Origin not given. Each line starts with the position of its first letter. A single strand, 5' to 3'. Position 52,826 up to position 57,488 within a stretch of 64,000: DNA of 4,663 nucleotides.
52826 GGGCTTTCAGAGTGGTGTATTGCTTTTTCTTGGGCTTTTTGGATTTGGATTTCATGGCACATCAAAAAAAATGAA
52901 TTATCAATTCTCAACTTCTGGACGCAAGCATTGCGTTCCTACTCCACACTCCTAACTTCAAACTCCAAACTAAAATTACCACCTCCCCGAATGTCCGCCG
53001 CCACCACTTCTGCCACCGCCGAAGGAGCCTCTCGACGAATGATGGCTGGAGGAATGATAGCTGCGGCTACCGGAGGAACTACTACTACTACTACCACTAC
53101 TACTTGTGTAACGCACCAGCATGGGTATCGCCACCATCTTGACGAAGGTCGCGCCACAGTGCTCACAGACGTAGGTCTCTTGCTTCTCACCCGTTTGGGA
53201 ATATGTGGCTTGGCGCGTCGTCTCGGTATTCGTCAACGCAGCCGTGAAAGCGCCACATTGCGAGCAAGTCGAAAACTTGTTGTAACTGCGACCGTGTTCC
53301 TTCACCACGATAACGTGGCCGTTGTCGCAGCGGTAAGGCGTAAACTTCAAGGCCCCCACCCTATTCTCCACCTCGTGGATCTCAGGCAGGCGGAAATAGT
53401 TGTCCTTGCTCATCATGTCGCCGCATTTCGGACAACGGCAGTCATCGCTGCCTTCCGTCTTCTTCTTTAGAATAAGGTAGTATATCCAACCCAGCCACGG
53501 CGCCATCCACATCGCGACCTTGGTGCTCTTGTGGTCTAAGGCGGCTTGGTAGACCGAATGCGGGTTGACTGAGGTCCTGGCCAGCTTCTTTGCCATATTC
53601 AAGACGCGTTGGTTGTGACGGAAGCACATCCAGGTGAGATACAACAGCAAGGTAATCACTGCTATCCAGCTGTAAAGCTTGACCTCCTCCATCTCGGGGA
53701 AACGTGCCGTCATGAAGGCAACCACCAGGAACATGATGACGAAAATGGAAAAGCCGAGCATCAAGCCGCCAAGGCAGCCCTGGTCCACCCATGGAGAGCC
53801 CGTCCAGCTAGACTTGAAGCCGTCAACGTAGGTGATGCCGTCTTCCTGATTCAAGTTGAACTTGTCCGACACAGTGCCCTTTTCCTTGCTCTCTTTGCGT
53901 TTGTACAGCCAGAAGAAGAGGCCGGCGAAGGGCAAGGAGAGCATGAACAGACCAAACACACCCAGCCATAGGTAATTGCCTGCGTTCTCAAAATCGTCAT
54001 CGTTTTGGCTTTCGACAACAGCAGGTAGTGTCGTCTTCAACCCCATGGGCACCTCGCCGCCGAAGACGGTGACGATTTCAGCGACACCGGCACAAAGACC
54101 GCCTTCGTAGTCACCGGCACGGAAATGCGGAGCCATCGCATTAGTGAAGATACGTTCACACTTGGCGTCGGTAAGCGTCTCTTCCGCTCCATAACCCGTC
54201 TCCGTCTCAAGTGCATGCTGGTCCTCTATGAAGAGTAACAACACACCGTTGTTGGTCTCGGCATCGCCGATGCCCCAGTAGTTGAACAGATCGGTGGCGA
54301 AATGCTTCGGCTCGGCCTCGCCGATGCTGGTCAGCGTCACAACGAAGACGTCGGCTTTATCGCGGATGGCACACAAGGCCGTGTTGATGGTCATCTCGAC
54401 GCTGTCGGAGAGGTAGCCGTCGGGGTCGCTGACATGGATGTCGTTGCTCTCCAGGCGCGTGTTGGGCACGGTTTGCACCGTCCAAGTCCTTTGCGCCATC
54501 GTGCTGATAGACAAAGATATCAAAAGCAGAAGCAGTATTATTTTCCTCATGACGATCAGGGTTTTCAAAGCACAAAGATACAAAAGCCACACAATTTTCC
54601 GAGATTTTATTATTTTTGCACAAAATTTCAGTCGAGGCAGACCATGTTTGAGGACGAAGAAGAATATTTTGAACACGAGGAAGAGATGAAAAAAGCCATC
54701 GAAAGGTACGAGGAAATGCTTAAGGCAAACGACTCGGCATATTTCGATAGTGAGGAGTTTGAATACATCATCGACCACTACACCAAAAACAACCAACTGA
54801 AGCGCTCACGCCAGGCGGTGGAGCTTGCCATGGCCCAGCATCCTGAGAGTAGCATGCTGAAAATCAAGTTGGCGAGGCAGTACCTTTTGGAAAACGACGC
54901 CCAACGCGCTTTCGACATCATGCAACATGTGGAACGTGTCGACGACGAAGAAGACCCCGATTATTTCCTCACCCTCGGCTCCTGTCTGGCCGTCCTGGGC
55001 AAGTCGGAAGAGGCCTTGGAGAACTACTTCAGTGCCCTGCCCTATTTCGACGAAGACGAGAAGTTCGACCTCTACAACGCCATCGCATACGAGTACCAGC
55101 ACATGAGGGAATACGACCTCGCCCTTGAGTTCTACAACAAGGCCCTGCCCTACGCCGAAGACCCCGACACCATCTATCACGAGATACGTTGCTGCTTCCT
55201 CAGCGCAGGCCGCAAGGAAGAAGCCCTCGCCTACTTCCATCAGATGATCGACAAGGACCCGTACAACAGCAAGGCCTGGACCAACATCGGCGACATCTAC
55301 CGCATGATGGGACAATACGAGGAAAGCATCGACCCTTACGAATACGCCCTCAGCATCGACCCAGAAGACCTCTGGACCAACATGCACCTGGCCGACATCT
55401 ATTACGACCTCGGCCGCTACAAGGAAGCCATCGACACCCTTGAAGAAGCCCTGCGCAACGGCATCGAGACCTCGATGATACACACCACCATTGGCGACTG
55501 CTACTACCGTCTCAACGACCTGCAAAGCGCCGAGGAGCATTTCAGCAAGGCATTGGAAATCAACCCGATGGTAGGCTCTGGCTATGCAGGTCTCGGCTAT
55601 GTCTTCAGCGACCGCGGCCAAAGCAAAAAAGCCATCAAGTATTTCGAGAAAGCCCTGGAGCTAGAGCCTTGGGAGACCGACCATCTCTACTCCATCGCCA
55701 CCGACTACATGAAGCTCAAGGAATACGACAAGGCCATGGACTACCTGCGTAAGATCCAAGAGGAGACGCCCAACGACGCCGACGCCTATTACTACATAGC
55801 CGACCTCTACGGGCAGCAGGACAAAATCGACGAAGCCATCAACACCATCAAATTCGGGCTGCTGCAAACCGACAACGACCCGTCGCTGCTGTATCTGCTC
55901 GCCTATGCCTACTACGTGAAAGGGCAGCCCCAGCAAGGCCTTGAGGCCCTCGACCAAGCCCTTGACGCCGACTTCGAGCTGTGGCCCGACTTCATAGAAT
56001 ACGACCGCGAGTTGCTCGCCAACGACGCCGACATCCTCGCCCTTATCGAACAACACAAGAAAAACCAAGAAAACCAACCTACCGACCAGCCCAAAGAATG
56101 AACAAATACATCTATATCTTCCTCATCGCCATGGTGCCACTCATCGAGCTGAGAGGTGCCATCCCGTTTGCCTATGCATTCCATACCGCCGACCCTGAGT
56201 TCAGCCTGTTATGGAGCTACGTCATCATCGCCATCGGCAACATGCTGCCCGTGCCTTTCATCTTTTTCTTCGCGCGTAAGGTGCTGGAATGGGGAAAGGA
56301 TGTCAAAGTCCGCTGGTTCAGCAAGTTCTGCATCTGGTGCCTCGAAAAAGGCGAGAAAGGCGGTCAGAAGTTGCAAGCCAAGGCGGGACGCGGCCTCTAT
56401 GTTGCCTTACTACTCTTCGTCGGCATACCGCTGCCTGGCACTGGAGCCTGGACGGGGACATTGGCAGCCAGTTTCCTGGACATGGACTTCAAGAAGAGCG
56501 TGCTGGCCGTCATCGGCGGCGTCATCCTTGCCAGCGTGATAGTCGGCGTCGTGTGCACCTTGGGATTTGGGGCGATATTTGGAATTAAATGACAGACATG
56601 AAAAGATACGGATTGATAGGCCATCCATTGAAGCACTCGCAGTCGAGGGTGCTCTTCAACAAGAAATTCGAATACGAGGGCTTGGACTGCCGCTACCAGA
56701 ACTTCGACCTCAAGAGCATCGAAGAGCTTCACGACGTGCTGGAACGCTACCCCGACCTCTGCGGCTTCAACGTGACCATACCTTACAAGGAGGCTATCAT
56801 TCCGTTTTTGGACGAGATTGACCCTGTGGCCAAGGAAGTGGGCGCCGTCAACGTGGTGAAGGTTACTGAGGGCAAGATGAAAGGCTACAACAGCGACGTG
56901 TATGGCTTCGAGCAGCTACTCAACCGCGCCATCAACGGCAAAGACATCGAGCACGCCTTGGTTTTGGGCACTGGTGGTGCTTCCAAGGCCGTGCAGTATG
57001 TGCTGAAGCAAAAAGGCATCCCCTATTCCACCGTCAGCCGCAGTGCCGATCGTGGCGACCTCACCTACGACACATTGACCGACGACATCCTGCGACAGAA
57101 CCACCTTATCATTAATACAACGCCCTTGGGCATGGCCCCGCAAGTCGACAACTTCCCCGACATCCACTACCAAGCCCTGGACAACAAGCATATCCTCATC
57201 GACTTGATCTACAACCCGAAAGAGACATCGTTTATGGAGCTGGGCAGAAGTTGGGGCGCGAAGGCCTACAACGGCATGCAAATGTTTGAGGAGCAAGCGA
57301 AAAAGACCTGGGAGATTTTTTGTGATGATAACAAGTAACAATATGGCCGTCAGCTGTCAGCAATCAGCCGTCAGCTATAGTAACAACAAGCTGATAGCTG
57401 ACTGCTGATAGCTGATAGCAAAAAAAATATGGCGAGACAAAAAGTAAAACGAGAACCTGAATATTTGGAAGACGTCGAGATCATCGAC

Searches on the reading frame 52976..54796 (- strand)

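Call 91: search_protein_families(library=pfam, proteins=[window:52976-54796:-], max_evalue=0.001)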
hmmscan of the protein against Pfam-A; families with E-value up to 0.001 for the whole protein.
window:52976-54796:- (606 aa): 1 family
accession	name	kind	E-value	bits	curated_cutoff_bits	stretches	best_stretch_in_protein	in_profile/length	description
PF04536.20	TPM_phosphatase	-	1.4e-31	109.5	22.1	1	122-243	1-124/125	TPM domain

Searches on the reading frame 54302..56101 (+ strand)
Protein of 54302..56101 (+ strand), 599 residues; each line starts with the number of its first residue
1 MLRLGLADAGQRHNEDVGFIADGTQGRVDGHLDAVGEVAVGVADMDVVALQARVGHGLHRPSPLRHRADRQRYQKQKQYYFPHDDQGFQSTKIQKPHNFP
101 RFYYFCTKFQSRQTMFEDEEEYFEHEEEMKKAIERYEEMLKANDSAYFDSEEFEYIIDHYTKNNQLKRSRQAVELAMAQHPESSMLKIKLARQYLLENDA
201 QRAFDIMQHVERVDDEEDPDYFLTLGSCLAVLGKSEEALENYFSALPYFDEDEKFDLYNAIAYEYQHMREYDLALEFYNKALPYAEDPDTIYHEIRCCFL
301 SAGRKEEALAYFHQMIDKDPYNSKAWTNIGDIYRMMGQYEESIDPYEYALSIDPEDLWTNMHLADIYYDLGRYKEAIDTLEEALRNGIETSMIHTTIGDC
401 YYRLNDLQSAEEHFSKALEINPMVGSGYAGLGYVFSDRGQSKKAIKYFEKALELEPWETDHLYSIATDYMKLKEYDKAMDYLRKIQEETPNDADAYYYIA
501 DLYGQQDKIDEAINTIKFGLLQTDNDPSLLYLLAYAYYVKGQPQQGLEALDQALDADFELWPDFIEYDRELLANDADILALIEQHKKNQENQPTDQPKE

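Call 91: search_protein_families(library=pfam, proteins=[window:54302-56101:+], max_evalue=0.001)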
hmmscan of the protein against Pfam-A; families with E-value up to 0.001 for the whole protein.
window:54302-56101:+ (599 aa): 32 families (the best 25 are shown)
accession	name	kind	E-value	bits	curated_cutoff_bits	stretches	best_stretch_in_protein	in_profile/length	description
PF00515.34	TPR_1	-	4.5e-54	178.6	27.8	4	324-356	2-34/34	Tetratricopeptide repeat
PF07719.23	TPR_2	-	2.6e-45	149.2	27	4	394-422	4-32/34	Tetratricopeptide repeat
PF13181.12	TPR_8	-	3.8e-35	117.5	25.7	4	428-456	4-32/34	Tetratricopeptide repeat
PF13432.12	TPR_16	-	1.1e-31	109.4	32.7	2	363-422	3-62/65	Tetratricopeptide repeat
PF14559.12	TPR_19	-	5.1e-31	107.2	25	4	337-385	5-53/68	Tetratricopeptide repeat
PF13424.12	TPR_12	-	3.2e-30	104.6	30.1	2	358-420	4-74/77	Tetratricopeptide repeat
PF12895.13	ANAPC3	-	1.6e-29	102.4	27.2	3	438-517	2-80/82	Anaphase-promoting complex, cyclosome, subunit 3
PF13428.12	TPR_14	-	5.9e-27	91.8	23.5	0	464-502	6-44/44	Tetratricopeptide repeat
PF13431.12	TPR_17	-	6e-24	82.7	24.4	1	315-343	5-33/34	Tetratricopeptide repeat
PF13174.12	TPR_6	-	1.5e-18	66.5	26.3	0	462-491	3-32/33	Tetratricopeptide repeat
PF13176.12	TPR_7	-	1.7e-17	62.4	27.9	0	362-385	4-29/36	Tetratricopeptide repeat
PF13414.12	TPR_11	-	4.7e-17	61.8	26.8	1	330-368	1-39/42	TPR repeat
PF23914.1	TPR_CcmH_CycH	-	3.4e-16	59.9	42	1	396-494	55-156/158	Cytochrome c-type biogenesis protein H TPR domain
PF13374.12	TPR_10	-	1.1e-12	47.9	27.5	0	362-385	7-30/42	Tetratricopeptide repeat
PF14561.12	TPR_20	-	2.3e-12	47.5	25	0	346-386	11-51/90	Tetratricopeptide repeat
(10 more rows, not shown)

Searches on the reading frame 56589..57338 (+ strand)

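Call 91: search_protein_families(library=pfam, proteins=[window:56589-57338:+], max_evalue=0.001)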
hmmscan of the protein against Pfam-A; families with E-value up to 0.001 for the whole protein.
window:56589-57338:+ (249 aa): 1 family
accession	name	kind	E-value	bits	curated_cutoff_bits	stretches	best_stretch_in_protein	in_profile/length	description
PF08501.16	Shikimate_dh_N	-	2.6e-24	85.7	27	1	9-90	1-83/83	Shikimate dehydrogenase substrate binding domain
